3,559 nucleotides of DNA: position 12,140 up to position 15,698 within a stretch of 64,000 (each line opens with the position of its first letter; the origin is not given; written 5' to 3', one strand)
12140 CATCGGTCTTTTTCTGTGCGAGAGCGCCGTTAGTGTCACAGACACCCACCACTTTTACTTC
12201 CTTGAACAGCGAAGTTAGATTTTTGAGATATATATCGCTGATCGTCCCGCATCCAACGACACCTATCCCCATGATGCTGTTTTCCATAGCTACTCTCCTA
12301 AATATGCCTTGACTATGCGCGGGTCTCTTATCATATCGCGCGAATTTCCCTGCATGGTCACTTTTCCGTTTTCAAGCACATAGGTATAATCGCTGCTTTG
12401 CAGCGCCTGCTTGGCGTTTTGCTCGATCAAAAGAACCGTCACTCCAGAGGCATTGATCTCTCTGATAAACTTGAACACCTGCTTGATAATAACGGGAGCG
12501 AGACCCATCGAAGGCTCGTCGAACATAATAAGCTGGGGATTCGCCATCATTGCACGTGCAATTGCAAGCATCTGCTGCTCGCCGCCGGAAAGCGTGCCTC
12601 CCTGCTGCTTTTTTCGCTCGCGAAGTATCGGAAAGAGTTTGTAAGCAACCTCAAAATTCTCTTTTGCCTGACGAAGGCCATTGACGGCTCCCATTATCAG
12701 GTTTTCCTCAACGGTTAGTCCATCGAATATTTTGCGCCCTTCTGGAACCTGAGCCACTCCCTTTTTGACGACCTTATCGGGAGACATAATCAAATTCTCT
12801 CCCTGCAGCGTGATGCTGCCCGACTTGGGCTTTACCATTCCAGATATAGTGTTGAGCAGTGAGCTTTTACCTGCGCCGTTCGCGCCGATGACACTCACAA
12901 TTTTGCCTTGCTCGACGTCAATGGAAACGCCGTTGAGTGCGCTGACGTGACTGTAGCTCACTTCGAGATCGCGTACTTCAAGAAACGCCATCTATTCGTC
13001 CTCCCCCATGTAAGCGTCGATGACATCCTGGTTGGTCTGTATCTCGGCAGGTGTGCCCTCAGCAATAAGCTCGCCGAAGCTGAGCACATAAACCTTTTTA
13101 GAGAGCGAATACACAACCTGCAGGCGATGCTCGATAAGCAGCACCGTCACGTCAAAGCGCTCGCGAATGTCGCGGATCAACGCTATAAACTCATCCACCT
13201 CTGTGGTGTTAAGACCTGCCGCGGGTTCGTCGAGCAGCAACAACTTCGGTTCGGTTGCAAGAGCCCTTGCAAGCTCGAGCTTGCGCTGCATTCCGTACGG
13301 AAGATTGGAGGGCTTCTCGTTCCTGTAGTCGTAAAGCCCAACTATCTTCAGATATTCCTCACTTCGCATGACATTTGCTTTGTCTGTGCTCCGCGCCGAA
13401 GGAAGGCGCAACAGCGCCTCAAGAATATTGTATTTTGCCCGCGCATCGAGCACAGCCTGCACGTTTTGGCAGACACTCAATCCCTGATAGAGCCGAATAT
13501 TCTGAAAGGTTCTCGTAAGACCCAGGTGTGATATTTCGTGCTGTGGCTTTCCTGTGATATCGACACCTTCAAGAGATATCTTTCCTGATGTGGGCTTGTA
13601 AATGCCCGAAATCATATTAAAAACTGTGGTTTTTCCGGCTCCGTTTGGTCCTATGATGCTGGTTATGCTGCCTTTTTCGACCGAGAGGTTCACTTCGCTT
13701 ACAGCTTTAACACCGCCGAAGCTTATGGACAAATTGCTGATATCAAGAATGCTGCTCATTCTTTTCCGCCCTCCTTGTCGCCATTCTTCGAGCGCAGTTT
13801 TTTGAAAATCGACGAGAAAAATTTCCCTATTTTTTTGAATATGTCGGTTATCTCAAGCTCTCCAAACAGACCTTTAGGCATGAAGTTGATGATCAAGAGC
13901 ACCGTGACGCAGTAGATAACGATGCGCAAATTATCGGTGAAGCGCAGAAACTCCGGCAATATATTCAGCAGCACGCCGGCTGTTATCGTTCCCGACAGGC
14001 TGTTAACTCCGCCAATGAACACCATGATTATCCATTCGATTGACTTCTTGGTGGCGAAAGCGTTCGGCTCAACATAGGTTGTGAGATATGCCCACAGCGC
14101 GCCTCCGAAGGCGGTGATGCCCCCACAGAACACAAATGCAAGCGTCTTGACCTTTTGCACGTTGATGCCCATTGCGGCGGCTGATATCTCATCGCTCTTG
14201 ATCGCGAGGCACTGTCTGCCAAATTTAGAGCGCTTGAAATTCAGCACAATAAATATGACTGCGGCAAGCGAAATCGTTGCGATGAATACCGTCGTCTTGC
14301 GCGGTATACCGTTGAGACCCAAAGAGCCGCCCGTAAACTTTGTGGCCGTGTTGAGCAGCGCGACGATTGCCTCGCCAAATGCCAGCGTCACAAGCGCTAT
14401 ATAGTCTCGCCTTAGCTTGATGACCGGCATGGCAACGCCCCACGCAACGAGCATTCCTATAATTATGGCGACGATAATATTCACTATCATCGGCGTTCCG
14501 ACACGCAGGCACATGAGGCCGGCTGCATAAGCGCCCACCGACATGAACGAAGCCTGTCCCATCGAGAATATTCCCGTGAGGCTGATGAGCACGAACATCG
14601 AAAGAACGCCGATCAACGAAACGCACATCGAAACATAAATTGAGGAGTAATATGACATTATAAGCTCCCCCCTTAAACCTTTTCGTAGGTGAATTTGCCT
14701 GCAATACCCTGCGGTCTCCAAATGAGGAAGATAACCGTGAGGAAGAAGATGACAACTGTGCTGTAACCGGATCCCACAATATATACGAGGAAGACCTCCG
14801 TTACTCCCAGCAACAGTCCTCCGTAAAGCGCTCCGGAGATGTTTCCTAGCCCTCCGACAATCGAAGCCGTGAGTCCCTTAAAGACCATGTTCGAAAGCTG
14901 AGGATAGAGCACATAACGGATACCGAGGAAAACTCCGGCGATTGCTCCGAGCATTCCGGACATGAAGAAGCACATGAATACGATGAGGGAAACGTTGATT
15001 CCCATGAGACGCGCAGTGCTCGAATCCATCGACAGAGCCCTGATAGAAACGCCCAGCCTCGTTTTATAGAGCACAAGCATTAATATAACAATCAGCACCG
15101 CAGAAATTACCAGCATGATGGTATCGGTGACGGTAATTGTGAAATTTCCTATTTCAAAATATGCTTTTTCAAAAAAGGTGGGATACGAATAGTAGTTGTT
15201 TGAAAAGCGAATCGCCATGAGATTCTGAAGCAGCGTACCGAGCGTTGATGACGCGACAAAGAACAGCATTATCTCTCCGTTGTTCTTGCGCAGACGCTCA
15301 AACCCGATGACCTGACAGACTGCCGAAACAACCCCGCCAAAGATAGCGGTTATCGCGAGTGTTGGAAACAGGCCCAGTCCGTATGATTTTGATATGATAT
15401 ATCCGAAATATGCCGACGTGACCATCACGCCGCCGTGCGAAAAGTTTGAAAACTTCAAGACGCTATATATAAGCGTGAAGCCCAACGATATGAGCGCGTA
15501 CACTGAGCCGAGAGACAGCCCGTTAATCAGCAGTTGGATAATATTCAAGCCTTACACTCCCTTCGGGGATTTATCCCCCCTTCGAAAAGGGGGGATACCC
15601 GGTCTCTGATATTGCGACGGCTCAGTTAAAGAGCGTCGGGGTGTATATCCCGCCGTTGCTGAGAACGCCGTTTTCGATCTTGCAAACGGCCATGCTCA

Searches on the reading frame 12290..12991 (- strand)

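Call 55: search_protein_families(library=pfam, proteins=[window:12290-12991:-], max_evalue=0.00001)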
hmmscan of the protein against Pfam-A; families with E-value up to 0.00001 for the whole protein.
window:12290-12991:- (233 aa): 2 families
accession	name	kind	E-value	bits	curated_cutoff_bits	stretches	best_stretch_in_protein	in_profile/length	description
PF00005.33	ABC_tran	-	1.5e-32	113.5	25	1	19-161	1-136/137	ABC transporter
PF13304.12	AAA_21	-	5.7e-08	33.6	27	0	62-188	195-295/304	AAA domain, putative AbiEii toxin, Type IV TA system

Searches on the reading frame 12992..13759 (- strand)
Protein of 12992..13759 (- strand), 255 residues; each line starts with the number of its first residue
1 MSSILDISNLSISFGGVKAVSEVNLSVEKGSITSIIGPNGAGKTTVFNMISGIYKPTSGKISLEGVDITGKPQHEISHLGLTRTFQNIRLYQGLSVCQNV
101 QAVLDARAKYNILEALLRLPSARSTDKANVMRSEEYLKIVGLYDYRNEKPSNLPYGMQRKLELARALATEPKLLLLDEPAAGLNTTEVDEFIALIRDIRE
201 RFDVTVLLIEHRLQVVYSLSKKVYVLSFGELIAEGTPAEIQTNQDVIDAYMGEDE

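Call 55: search_protein_families(library=pfam, proteins=[window:12992-13759:-], max_evalue=0.00001)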
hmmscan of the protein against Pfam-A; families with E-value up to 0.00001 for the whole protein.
window:12992-13759:- (255 aa): 3 families
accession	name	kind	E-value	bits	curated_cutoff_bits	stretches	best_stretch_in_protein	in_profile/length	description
PF00005.33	ABC_tran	-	1.5e-31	110.3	25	1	21-180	2-136/137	ABC transporter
PF12399.14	BCA_ABC_TP_C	-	9.8e-12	44.7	25.5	1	230-255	1-26/27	Branched-chain amino acid ATP-binding cassette transporter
PF13304.12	AAA_21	-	6.4e-10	40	27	0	136-202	221-283/304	AAA domain, putative AbiEii toxin, Type IV TA system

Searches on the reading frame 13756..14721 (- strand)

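Call 55: search_protein_families(library=pfam, proteins=[window:13756-14721:-], max_evalue=0.00001)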
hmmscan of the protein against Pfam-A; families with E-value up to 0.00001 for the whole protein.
window:13756-14721:- (321 aa): 1 family
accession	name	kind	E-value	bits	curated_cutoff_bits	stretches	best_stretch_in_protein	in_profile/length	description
PF02653.21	BPD_transp_2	-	1.8e-30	106.5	26.8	1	27-274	4-266/269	Branched-chain amino acid transport system / permease component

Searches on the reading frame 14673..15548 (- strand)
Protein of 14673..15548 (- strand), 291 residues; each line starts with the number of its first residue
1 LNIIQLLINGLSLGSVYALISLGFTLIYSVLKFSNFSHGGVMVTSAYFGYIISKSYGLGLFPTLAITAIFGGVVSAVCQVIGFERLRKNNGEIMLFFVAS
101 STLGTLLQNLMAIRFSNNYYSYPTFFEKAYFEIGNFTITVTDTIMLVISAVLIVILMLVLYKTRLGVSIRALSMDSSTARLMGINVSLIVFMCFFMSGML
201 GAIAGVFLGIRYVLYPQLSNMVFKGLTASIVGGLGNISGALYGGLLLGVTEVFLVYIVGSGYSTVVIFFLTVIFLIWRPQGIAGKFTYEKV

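Call 55: search_protein_families(library=pfam, proteins=[window:14673-15548:-], max_evalue=0.00001)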
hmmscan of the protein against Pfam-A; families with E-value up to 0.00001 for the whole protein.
window:14673-15548:- (291 aa): 1 family
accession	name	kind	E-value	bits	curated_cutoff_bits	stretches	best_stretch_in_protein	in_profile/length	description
PF02653.21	BPD_transp_2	-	2e-35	122.7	26.8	1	7-275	2-269/269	Branched-chain amino acid transport system / permease component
